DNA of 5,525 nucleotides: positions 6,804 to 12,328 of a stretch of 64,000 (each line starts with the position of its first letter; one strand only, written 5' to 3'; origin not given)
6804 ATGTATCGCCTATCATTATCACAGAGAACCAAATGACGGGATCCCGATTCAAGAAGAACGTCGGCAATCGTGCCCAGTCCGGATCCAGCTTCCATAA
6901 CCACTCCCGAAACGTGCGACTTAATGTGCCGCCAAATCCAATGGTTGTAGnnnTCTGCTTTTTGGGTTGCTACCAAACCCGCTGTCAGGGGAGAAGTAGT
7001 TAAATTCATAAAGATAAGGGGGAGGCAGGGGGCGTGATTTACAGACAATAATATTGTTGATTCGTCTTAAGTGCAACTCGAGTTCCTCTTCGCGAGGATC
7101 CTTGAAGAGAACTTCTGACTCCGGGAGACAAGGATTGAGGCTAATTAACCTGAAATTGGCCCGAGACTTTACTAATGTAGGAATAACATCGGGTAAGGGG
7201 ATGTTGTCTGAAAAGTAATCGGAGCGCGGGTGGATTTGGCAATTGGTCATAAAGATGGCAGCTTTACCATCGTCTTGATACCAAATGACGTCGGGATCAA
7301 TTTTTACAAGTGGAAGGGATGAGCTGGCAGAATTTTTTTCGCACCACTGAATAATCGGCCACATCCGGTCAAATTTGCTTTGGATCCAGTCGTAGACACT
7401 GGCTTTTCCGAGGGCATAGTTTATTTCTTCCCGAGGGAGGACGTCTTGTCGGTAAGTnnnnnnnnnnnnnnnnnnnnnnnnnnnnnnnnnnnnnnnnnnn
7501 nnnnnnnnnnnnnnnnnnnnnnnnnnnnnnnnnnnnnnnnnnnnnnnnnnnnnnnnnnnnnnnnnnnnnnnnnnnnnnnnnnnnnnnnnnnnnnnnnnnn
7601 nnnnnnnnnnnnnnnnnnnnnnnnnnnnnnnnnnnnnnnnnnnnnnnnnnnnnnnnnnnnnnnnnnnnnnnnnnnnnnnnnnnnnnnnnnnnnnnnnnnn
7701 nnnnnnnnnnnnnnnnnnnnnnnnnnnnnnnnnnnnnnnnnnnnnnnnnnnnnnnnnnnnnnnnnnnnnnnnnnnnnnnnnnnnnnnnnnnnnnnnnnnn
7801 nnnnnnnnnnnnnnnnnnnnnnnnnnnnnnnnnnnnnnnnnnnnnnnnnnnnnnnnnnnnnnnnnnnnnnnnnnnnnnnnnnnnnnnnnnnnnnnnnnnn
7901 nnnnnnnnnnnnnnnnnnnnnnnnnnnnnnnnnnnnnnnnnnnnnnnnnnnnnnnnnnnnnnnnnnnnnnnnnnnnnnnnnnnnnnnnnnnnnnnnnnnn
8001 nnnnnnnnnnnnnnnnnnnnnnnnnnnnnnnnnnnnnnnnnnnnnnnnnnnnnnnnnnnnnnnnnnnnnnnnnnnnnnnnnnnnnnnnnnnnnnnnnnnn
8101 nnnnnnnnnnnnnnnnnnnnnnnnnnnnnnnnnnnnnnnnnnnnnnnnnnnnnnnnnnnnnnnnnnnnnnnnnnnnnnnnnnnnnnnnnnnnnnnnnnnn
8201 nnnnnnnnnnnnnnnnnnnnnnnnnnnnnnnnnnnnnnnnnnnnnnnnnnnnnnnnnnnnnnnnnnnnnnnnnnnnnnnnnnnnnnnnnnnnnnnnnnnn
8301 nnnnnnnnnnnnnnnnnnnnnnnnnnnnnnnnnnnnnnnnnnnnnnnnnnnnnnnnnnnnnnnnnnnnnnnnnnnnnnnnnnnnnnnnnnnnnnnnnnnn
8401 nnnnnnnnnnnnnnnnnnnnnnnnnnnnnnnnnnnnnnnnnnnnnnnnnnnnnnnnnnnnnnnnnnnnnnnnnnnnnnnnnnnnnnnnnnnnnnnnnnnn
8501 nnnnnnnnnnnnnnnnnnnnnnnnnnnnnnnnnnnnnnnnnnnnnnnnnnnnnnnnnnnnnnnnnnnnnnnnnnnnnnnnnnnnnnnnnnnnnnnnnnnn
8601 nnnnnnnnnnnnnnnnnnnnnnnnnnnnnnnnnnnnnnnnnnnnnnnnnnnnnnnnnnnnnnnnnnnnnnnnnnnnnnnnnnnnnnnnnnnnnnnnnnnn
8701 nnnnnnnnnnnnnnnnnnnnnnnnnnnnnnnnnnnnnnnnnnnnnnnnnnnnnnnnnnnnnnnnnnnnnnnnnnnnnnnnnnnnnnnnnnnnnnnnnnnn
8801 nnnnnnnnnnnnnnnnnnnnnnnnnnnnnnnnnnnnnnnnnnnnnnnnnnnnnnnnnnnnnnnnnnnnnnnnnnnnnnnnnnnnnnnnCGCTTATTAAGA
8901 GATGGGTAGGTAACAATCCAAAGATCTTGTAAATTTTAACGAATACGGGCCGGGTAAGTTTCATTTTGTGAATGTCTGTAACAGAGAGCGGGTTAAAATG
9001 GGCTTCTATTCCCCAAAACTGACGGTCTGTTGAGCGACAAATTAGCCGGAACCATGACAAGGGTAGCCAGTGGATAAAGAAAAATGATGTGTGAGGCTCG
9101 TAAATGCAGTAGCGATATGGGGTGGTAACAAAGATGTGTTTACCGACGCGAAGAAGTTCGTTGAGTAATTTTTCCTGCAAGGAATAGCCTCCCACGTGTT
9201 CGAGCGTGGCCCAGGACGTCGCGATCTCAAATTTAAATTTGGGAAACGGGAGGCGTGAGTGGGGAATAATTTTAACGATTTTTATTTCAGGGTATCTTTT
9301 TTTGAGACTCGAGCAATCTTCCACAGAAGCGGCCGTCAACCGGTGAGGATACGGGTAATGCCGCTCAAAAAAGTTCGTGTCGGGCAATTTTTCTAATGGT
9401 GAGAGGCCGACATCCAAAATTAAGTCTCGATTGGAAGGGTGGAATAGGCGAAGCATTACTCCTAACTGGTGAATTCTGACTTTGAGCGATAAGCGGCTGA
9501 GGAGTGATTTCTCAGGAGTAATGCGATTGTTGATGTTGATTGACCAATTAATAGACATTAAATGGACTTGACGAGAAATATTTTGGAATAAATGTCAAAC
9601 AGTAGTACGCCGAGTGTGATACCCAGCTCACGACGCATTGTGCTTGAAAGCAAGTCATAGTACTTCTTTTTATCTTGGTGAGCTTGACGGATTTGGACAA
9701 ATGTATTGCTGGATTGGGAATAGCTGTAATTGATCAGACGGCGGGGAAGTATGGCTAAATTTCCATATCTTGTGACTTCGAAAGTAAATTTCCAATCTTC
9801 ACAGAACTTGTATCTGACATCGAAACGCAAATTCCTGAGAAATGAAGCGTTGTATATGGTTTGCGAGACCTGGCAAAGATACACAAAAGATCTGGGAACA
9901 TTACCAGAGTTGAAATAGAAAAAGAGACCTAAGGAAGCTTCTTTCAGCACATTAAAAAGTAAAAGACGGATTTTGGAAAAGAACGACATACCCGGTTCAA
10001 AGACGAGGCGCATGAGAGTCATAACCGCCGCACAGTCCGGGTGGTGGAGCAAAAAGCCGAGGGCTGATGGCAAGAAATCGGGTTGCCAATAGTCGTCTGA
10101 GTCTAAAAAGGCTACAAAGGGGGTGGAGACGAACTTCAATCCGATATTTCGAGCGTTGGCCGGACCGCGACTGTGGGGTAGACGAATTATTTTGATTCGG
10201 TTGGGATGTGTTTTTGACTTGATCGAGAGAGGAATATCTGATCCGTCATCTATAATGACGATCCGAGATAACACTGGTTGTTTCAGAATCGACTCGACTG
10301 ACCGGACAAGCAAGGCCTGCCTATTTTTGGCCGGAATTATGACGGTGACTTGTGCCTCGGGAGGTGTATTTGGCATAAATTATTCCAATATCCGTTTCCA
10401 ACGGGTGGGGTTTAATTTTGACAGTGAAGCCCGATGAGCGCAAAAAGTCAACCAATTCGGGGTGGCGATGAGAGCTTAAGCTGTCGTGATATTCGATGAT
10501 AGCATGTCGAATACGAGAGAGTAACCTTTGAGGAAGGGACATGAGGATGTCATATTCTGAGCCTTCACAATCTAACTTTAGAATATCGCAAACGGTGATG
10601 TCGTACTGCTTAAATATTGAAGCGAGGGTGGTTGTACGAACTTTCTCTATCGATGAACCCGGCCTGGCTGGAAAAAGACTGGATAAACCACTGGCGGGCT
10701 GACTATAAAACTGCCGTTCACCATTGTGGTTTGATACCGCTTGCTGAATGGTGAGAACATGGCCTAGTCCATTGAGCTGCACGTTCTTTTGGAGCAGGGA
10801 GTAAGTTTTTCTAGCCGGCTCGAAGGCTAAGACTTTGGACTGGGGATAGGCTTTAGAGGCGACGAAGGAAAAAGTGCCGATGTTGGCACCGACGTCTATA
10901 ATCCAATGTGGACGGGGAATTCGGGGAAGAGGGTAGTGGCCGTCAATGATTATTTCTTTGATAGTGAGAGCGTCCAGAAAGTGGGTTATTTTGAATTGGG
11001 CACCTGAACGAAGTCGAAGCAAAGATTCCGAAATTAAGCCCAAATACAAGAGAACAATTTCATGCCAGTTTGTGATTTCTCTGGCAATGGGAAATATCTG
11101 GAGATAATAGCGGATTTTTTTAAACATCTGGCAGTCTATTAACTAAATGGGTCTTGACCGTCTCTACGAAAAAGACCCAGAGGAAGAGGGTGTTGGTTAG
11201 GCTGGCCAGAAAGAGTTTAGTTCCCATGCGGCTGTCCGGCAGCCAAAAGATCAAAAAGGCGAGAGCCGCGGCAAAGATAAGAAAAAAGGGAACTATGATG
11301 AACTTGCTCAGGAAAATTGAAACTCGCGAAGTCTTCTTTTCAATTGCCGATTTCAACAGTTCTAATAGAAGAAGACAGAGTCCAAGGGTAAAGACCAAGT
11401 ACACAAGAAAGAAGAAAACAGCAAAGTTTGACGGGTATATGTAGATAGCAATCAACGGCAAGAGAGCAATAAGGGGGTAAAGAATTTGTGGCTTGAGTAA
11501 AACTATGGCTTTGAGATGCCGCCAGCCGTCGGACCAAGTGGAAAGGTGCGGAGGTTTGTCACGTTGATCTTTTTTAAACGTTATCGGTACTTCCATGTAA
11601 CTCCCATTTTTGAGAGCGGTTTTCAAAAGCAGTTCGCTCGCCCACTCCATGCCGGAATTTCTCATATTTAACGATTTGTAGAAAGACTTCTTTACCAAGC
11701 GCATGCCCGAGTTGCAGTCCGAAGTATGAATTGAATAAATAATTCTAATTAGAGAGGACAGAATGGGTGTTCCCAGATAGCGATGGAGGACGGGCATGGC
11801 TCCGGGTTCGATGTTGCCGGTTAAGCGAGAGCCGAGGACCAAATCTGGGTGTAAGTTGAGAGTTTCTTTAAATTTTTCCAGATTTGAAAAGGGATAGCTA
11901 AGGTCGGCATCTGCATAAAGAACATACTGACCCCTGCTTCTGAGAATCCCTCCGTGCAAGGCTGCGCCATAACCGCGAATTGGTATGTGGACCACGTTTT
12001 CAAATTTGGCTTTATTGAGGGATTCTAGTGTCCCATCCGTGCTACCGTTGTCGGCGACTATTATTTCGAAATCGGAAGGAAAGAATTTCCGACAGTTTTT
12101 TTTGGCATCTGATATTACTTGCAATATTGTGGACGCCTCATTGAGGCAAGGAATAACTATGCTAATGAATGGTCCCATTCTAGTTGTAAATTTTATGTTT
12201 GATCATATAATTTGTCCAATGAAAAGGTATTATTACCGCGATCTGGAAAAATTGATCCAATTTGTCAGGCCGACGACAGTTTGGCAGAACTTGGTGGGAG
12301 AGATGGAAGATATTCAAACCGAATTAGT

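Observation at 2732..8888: Family C membrane proteins with conserved DE loop and a Cys-patterned C-terminal extracytoplasmic domain; methyltransferase wedged between copies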

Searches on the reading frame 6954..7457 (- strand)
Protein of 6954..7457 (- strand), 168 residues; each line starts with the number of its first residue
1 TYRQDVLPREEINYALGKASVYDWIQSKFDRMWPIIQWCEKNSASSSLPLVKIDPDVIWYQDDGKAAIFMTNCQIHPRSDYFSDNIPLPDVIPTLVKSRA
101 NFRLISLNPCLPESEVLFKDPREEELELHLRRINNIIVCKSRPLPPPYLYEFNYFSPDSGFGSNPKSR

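Call 47: predict_structure(alignment_id=A3)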
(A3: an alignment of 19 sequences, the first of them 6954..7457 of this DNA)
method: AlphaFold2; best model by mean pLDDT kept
length: 168 residues; sequences in the alignment: 19
mean_pLDDT: 84.6   pTM: 0.78
mean pLDDT of the five models: 84.6, 82.7, 82.4, 82.1, 81.6
residues with pLDDT >= 90: 77; 70-90: 63; 50-70: 22; < 50: 6
segments of 3 or more residues with pLDDT < 50: none
pLDDT, mean of each block of 10 residues (from residue 1): 62 88 87 89 73 83 75 87 94 94 93 95 94 97 94 76 51
secondary structure, 60 per line:
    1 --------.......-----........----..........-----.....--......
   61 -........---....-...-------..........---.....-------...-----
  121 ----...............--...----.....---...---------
elements in order: H9-15 H21-28 H33-42 E48-52 H55-60 H62-69 E73-76 H88-97 E101-105 H125-139 E142-144 E149-153

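Call 48: search_protein_representatives(alignment_id=A3)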
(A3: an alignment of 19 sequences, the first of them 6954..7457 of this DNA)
Query: 19 sequences, 155 profile positions. Proteins with E-value up to 0.001 (for the whole library): 118; up to 1e-10: 103; up to 1e-30: 31. The best 118 are listed.
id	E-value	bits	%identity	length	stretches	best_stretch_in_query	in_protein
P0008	4.1e-66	237.8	-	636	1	1-154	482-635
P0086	2.7e-63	228.7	-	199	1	2-154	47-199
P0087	5.6e-60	217.9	-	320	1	2-153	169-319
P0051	1.3e-56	207.0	-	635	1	1-153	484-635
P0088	3.3e-54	199.2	-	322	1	3-154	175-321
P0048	1.7e-52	193.6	-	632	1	2-154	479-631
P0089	2.7e-51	189.7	-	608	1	2-153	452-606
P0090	8.2e-45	168.6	-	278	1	5-153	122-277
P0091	1.4e-43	164.6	-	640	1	5-153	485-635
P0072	1.9e-43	164.2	-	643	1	5-154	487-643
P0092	2.2e-43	164.0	-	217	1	2-154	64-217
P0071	5.4e-43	162.7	-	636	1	2-154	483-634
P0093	5.4e-43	162.7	-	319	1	2-154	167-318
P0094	5.6e-43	162.7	-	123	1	32-153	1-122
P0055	7.1e-41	155.8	-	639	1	7-154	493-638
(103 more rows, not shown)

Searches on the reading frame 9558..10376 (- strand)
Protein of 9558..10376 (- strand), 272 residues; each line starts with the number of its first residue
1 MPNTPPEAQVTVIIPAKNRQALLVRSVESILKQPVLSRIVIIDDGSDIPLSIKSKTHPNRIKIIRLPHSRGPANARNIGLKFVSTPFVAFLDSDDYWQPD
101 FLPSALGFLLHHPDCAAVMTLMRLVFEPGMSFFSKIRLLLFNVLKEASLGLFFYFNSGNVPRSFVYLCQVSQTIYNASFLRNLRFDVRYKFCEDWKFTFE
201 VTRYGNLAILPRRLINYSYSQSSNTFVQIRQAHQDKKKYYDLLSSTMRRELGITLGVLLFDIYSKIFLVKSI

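Call 21: search_protein_families(library=pfam, proteins=[window:9558-10376:-], max_evalue=0.001)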
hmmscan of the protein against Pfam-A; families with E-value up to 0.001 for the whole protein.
window:9558-10376:- (272 aa): 3 families
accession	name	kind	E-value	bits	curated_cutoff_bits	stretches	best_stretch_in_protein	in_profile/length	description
PF00535.33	Glycos_transf_2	-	1.6e-25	90.4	23.3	1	11-119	1-113/168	Glycosyl transferase family 2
PF13641.12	Glyco_tranf_2_3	-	1.2e-09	39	27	1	9-119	2-120/230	Glycosyltransferase like family 2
PF10111.15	Glyco_tranf_2_2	-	1.3e-06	28.5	27.3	1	12-107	2-104/276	Glycosyltransferase like family 2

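Call 85: search_protein_families(library=ncbifam, proteins=[window:9558-10376:-], max_evalue=0.00001)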
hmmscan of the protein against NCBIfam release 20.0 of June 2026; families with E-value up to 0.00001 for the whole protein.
window:9558-10376:- (272 aa): 9 families
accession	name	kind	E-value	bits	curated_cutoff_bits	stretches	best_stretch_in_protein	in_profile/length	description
TIGR03965.1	mycofact_glyco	equivalog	1.7e-22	79.9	280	1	5-118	70-187/467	mycofactocin biosynthesis glycosyltransferase MftF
NF047683.1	TeichurnBiosyTuaG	equivalog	1.6e-15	57.5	400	1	8-131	6-132/252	teichuronic acid biosynthesis protein TuaG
NF041875.1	EPS_EpsD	equivalog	4.9e-13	49.2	370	1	10-129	1-121/325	exopolysaccharide biosynthesis glycosyltransferase EpsD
TIGR04440.1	glyco_TIGR04440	domain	4.7e-12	46.1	70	1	9-120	1-117/215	TIGR00180 family glycosyltransferase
NF007482.0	PRK10073.1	equivalog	1.7e-08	33.9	423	1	8-102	6-103/334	glycosyltransferase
NF050050.1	ProtGlycPglI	equivalog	1.6e-07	31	500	1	9-110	3-105/306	GalNAc(5)-diNAcBac-PP-undecaprenol beta-1,3-glucosyltransferase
NF038299.1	EPS_HpsN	equivalog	3.4e-06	26.3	425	1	9-119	2-116/317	hormogonium polysaccharide biosynthesis glycosyltransferase HpsN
NF007453.0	PRK10018.1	equivalog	5.5e-06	26.2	382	1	9-104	7-106/280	colanic acid biosynthesis glycosyltransferase WcaA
TIGR04017.1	WcaA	equivalog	6.5e-06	26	495.75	0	9-103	6-104/279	colanic acid biosynthesis glycosyltransferase WcaA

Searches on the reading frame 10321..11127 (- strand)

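Call 21: search_protein_families(library=pfam, proteins=[window:10321-11127:-], max_evalue=0.001)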
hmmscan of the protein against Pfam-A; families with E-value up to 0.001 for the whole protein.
window:10321-11127:- (268 aa): 3 families
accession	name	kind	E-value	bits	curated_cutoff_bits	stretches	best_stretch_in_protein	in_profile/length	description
PF05050.19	Methyltransf_21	-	1.9e-21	77.4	22.7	1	78-234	1-171/173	Methyltransferase FkbM domain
PF05575.17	V_cholerae_RfbT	-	2.6e-09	37.3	27.9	1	76-199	83-211/286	Vibrio cholerae RfbT protein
PF02475.24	TRM5-TYW2_MTfase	-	0.00013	22.4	28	1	76-131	40-96/164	TRM5/TYW2 methyltransferase domain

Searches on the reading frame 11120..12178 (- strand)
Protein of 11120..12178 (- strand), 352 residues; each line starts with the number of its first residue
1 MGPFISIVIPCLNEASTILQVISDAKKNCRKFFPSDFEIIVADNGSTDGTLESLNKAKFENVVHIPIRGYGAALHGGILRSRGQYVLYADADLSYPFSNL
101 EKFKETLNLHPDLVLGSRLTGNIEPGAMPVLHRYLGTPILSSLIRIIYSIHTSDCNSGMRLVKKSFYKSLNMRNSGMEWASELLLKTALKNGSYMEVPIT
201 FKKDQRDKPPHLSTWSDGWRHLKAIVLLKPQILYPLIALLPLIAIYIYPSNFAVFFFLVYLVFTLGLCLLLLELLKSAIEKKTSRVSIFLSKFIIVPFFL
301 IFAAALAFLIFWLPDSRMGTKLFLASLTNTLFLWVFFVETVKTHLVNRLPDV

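Call 21: search_protein_families(library=pfam, proteins=[window:11120-12178:-], max_evalue=0.001)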
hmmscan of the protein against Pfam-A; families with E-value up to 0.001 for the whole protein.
window:11120-12178:- (352 aa): 2 families
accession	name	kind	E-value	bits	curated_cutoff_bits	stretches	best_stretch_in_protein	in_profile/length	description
PF00535.33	Glycos_transf_2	-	4.8e-25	88.9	23.3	1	6-168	1-165/168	Glycosyl transferase family 2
PF10111.15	Glyco_tranf_2_2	-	0.00013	22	27.3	1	6-104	1-103/276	Glycosyltransferase like family 2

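Call 45: search_solved_structures(query=window:11120-12178:-, max_evalue=0.001)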
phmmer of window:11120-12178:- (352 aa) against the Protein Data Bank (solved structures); distinct sequences matched with E-value up to 0.001: 12.
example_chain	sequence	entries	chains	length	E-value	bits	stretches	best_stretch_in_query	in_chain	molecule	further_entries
5mlz_A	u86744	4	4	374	1.6e-07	34.1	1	5-207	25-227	Dolichol monophosphate mannose synthase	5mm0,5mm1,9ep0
2z87_A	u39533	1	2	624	4.3e-07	32.7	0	3-92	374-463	Chondroitin synthase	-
2z86_A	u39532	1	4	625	4.3e-07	32.7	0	3-92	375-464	Chondroitin synthase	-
9bhc_C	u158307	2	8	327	4.5e-05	26.1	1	5-102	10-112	Undecaprenyl-phosphate 4-deoxy-4-formamido-L-arabinose transferase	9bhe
8vxh_A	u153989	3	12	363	5.8e-05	25.7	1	5-102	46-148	Undecaprenyl-phosphate 4-deoxy-4-formamido-L-arabinose transferase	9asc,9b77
9hwj_A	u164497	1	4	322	8e-05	25.3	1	5-101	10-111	Undecaprenyl-phosphate 4-deoxy-4-formamido-L-arabinose transferase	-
6p61_A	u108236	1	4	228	0.00017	24.2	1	2-95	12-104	Glycosyltransferase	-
3ckj_A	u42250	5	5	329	0.00029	23.4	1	2-97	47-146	Putative uncharacterized protein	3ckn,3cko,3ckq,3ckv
5tze_C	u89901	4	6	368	0.00048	22.7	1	6-150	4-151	Glycosyl transferase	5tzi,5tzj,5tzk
4y6n_A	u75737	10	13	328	0.00079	22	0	2-97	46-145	Glucosyl-3-phosphoglycerate synthase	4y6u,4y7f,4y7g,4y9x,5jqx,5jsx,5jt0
3e25_A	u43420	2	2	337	0.00084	21.9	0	2-97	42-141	Putative uncharacterized protein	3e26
4ddz_A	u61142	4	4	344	0.00086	21.9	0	2-97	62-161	GLUCOSYL-3-PHOSPHOGLYCERATE SYNTHASE (GpgS) | Glucosyl-3-phosphoglycerate synthase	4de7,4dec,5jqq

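Call 85: search_protein_families(library=ncbifam, proteins=[window:11120-12178:-], max_evalue=0.00001)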
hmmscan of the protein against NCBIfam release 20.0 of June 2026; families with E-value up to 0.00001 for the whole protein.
window:11120-12178:- (352 aa): 9 families
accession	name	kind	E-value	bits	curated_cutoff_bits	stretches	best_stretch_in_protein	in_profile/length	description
TIGR04182.1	glyco_TIGR04182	equivalog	5.9e-24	84.9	325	1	5-228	2-217/293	S-layer glycoprotein N-glycosyltransferase AglJ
NF058614.1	PPMAGASynPpgS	equivalog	2.7e-17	62.9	370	1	7-198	4-193/226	polyprenyl-phospho-N-acetylgalactosaminyl synthase PpgS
NF041391.1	DPhHxTase_Halo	equivalog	2.3e-16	59.5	375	1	13-204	5-186/213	dolichyl-phosphate hexose transferase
TIGR04283.1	glyco_like_mftF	equivalog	1.7e-11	44.2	182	1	5-107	1-97/221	TIGR04283 family arsenosugar biosynthesis glycosyltransferase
NF041875.1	EPS_EpsD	equivalog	7.1e-11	42.1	370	1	5-132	1-129/325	exopolysaccharide biosynthesis glycosyltransferase EpsD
NF010496.0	PRK13915.1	equivalog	2.8e-10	39.8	262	1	5-96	33-130/307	glucosyl-3-phosphoglycerate synthase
TIGR03937.1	PgaC_IcaA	equivalog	1.1e-09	37.8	422.3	1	3-92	45-135/407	poly-beta-1,6-N-acetyl-D-glucosamine synthase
NF007986.1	PRK10714.1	equivalog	4.6e-08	32.4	529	1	5-112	8-120/316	undecaprenyl-phosphate 4-deoxy-4-formamido-L-arabinose transferase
NF047588.1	GlcsyltransPgfSStrep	equivalog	5e-08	32.5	500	1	5-118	3-121/308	glycosyltransferase PgfS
